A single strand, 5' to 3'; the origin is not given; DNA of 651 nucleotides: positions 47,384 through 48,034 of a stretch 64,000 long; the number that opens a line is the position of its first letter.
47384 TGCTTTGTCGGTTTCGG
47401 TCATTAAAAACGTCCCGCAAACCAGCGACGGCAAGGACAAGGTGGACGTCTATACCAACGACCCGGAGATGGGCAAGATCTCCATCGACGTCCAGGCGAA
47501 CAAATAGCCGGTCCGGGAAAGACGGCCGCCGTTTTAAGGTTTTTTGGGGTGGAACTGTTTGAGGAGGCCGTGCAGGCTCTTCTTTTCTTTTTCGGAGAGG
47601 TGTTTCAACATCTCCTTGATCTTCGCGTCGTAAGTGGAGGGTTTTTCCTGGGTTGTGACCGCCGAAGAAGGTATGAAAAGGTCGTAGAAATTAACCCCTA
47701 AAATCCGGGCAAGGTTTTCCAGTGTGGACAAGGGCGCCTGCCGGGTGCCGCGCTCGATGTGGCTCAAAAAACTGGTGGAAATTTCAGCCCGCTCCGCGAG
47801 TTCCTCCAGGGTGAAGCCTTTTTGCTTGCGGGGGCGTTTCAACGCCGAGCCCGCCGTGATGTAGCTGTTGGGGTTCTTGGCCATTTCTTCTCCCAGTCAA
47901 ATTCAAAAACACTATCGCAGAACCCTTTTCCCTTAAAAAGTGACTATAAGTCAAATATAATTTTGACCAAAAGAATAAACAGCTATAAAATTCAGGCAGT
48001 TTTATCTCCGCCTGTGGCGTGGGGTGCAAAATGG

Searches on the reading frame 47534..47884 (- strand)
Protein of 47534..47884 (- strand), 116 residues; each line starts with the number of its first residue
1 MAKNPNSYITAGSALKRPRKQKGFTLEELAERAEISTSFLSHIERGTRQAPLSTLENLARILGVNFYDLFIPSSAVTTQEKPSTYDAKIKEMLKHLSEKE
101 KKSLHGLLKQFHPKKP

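Call 83: search_protein_families(library=pfam, proteins=[window:47534-47884:-], max_evalue=0.00001)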
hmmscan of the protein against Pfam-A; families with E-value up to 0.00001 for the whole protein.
window:47534-47884:- (116 aa): 4 families
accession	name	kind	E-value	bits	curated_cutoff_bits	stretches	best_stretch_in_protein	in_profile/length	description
PF01381.28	HTH_3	-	2.8e-13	50.1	23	1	19-68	5-54/55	Helix-turn-helix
PF13560.12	HTH_31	-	5.2e-12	46.3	27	1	12-64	3-56/64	Helix-turn-helix domain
PF12844.13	HTH_19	-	5.4e-11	42.7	30.2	1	12-69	1-58/64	Helix-turn-helix domain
PF13443.12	HTH_26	-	2e-08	34.8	22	1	16-71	3-59/63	Cro/C1-type HTH DNA-binding domain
